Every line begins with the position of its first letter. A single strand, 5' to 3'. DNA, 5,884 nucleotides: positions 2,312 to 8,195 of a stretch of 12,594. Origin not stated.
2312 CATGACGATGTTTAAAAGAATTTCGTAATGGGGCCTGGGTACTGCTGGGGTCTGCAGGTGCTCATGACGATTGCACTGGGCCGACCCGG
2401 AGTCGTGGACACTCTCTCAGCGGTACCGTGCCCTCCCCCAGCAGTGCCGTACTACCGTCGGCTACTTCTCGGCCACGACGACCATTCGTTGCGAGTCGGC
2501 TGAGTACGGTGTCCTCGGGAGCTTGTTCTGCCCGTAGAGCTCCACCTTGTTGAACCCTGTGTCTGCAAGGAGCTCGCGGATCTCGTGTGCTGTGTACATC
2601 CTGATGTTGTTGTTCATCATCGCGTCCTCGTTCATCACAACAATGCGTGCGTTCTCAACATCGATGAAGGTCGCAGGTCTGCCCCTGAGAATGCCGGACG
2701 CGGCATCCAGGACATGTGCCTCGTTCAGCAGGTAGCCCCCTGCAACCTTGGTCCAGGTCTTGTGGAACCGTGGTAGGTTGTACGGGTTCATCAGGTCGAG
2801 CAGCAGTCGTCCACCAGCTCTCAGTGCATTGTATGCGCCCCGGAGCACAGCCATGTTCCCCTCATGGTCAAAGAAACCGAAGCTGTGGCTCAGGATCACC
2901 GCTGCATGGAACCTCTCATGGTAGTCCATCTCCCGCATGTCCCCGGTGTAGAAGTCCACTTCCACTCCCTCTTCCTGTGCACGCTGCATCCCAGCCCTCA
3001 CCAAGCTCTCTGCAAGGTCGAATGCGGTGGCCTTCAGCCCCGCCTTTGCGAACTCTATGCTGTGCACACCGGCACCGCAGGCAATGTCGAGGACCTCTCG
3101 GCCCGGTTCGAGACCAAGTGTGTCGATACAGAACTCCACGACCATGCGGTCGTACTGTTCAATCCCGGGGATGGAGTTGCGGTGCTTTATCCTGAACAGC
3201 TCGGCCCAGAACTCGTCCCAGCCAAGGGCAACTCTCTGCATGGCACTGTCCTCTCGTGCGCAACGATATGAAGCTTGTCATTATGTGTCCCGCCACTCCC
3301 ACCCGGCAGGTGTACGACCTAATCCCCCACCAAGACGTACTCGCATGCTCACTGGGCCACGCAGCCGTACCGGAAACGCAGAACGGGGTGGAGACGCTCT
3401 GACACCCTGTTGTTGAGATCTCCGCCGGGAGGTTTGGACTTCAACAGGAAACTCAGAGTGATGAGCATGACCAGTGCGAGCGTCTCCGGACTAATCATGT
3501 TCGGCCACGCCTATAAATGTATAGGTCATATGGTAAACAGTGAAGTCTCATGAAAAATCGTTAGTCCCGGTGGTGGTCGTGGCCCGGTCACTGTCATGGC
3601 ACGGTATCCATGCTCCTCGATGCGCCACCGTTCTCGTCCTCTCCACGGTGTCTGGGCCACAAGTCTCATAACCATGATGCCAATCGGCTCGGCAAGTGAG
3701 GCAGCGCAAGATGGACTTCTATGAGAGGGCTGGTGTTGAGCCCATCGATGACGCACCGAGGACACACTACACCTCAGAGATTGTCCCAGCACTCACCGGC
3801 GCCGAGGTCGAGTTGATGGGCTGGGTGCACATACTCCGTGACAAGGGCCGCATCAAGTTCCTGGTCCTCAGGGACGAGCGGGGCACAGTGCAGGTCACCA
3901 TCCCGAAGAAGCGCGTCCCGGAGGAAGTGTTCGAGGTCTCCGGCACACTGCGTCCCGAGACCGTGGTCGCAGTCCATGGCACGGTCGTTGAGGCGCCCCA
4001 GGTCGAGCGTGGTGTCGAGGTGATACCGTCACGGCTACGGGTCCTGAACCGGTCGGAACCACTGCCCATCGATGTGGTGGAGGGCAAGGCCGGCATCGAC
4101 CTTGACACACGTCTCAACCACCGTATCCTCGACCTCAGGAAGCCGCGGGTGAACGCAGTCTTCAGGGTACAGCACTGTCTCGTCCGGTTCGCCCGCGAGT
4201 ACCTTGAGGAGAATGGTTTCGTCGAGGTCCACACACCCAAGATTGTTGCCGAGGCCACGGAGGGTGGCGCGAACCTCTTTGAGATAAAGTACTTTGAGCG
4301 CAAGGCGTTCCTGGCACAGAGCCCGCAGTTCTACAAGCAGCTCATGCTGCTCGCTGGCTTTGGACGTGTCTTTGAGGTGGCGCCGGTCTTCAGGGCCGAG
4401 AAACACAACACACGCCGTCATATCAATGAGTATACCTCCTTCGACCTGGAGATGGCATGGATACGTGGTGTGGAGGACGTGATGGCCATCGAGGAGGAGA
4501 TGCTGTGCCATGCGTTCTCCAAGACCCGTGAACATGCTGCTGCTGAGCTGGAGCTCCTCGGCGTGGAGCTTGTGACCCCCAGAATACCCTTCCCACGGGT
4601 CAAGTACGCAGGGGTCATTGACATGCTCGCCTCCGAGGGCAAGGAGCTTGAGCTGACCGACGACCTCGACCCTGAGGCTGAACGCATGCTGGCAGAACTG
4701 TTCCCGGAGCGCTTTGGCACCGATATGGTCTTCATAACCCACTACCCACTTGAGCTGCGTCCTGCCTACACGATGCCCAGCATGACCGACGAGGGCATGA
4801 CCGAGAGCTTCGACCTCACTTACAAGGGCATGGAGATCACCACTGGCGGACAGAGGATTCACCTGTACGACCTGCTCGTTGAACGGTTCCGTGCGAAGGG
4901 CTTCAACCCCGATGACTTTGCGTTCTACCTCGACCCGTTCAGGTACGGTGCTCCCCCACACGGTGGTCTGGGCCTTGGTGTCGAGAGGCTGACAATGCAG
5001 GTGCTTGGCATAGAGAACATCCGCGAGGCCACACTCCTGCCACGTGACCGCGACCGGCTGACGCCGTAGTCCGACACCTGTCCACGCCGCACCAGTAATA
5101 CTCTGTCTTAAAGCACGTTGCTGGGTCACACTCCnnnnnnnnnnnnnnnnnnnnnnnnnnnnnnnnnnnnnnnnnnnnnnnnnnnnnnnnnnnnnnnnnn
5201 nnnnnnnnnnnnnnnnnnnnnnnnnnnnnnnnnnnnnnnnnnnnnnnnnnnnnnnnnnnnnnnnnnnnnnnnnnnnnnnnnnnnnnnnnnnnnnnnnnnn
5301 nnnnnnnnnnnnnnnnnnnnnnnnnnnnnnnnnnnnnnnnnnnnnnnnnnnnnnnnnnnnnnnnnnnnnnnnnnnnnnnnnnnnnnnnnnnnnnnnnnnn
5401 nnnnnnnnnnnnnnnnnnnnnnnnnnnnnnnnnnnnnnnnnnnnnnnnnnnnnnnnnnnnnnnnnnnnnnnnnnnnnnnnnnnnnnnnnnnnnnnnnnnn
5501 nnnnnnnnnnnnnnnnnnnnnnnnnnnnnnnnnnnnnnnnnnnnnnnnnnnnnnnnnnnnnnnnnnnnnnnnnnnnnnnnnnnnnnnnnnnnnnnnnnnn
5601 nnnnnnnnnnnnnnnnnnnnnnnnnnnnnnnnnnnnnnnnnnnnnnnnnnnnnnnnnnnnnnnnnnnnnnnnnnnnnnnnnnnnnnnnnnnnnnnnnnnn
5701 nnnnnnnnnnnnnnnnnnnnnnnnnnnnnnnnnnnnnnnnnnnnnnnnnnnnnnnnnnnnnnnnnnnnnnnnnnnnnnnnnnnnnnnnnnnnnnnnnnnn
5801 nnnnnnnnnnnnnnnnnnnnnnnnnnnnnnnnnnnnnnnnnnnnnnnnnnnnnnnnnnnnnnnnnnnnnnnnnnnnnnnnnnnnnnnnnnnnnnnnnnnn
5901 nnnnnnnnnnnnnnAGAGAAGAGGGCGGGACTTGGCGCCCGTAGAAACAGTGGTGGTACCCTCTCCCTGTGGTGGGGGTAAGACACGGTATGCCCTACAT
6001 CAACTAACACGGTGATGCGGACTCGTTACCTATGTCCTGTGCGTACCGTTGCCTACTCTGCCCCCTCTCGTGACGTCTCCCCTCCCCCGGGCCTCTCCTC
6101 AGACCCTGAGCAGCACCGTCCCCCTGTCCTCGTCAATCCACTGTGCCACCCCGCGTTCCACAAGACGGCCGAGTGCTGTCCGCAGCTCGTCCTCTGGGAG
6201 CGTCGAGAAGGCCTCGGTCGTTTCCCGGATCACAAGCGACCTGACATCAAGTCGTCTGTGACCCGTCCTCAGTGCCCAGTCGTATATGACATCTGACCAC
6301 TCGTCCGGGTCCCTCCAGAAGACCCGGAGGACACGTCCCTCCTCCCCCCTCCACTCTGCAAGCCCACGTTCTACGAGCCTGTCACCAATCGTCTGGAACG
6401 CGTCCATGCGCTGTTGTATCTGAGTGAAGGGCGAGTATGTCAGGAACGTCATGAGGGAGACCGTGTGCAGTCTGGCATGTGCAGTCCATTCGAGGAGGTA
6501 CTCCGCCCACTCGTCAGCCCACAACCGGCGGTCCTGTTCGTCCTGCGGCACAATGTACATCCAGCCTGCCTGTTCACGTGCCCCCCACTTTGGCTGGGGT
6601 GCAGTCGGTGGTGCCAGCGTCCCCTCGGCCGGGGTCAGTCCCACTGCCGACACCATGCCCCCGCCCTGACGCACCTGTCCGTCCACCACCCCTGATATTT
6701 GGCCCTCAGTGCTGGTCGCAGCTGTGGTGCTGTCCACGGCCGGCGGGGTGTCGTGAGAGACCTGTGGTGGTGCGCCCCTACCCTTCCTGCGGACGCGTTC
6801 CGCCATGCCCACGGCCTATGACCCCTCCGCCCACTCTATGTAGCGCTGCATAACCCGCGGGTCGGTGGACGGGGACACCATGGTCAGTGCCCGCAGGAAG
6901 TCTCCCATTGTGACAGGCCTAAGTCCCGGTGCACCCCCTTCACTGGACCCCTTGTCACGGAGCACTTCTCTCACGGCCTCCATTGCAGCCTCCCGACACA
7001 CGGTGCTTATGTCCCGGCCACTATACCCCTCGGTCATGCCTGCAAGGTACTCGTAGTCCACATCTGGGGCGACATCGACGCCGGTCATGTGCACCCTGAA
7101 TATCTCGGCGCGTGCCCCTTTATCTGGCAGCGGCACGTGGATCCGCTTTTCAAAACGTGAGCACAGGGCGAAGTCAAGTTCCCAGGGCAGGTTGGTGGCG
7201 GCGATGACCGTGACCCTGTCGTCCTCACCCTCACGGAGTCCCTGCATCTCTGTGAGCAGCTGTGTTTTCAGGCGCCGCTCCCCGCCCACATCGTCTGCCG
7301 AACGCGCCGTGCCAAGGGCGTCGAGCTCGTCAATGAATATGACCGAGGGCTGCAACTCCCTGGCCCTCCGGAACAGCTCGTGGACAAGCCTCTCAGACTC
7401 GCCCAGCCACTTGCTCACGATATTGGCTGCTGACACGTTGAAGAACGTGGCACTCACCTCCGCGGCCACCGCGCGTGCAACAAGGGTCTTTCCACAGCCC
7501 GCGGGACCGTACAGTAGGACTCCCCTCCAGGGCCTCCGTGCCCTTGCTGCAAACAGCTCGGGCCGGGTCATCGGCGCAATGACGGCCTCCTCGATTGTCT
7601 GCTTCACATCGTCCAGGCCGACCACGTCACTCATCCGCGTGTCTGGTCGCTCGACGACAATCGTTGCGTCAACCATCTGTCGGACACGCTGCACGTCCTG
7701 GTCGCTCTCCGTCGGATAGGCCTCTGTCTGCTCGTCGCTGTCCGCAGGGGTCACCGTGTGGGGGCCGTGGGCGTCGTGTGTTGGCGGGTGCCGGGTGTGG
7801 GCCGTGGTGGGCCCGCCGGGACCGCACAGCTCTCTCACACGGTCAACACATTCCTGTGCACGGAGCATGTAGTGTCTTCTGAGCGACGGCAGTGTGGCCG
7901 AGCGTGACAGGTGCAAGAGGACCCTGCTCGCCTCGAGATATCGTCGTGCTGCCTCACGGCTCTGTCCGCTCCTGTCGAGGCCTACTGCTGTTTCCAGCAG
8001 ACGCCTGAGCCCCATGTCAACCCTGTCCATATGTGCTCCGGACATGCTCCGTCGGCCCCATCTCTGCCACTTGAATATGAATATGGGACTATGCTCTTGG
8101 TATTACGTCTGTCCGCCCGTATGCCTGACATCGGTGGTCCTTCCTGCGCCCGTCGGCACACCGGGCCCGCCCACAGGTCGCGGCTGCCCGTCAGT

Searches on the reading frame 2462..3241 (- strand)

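Call 5: search_protein_families(library=pfam, proteins=[window:2462-3241:-], max_evalue=0.1)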
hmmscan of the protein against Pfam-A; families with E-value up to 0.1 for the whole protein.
window:2462-3241:- (259 aa): 14 families
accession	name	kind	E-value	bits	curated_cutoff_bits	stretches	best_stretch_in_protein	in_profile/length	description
PF13649.12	Methyltransf_25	-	2.5e-16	60.6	27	1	50-144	1-97/97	Methyltransferase domain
PF01209.24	Ubie_methyltran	-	1.2e-10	41.6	20.1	1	33-148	34-151/233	ubiE/COQ5 methyltransferase family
PF08241.18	Methyltransf_11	-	2.5e-10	41.3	21.2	1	51-147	1-94/95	Methyltransferase domain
PF13847.12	Methyltransf_31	-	3e-10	40.4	27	1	45-157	2-119/145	Methyltransferase domain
PF13489.12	Methyltransf_23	-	1.1e-08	35.4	27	1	44-234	20-163/164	Methyltransferase domain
PF00891.24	Methyltransf_2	-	7.5e-07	29.1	22.3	1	26-148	42-164/210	O-methyltransferase domain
PF02353.26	CMAS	-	3.4e-06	27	27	1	35-151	51-167/273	Mycolic acid cyclopropane synthetase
PF08242.18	Methyltransf_12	-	6.5e-06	27.2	30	1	51-146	1-98/98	Methyltransferase domain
PF05175.20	MTS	-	7.6e-05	22.8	23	1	39-147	24-137/170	Methyltransferase small domain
PF00398.26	RrnaAD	-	0.0027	17.3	24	1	31-109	15-92/263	Ribosomal RNA adenine dimethylase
PF06325.19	PrmA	-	0.0059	16.6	22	1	44-97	159-213/296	Ribosomal protein L11 methyltransferase (PrmA)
PF09445.16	Methyltransf_15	-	0.0072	16.4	22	1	49-114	3-70/165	RNA cap guanine-N2 methyltransferase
PF03848.20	TehB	-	0.011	15.6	20.4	1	45-128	30-112/193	Tellurite resistance protein TehB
PF01135.25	PCMT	-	0.02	15.1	20.3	1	34-93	61-123/210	Protein-L-isoaspartate(D-aspartate) O-methyltransferase (PCMT)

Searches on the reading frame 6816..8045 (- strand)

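Call 5: search_protein_families(library=pfam, proteins=[window:6816-8045:-], max_evalue=0.1)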
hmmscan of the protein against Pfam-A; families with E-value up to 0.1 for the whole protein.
window:6816-8045:- (409 aa): 25 families
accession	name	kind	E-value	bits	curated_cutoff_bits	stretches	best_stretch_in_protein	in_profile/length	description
PF00004.35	AAA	-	4.3e-40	137.6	21.2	1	176-306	1-131/131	ATPase family associated with various cellular activities (AAA)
PF17862.7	AAA_lid_3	-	5.5e-15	55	27.2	1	328-363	1-36/45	AAA+ lid domain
PF13191.12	AAA_16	-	1.6e-07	32.4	32.6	1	167-200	19-51/167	AAA ATPase domain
PF07728.20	AAA_5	-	7.8e-06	26.4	22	1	175-298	1-139/139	AAA domain (dynein-related subfamily)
PF04212.24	MIT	-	5.3e-05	23.7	30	1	16-73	7-64/66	MIT (microtubule interacting and transport) domain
PF05496.18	RuvB_N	-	6.6e-05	23.2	27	1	137-244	5-96/159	Holliday junction DNA helicase RuvB P-loop domain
PF13401.12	AAA_22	-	0.00012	22.8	27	1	176-226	8-56/130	AAA domain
PF06068.19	TIP49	-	0.00017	21.3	23.8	1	174-229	51-107/347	TIP49 P-loop domain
PF25199.1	nSTAND_NTPase5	-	0.00094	19.5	34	1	140-246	13-110/145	Novel STAND NTPase 5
PF13173.12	AAA_14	-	0.0027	18.1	27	1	176-244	5-74/129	AAA domain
PF09336.16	Vps4_C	-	0.0028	18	21.3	1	376-407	27-58/61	Vps4 C terminal oligomerisation domain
PF05673.19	DUF815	-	0.0042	16.7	23.8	1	132-241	21-116/249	Protein of unknown function (DUF815)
PF01637.24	ATPase_2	-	0.0069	16.7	33.2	1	171-197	18-44/225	ATPase domain predominantly from Archaea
PF20720.3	nSTAND3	-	0.0096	16.1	27.2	1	176-276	20-104/155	Novel STAND NTPase 3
PF00910.28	RNA_helicase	-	0.013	16.4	21.5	1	176-201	1-26/105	RNA helicase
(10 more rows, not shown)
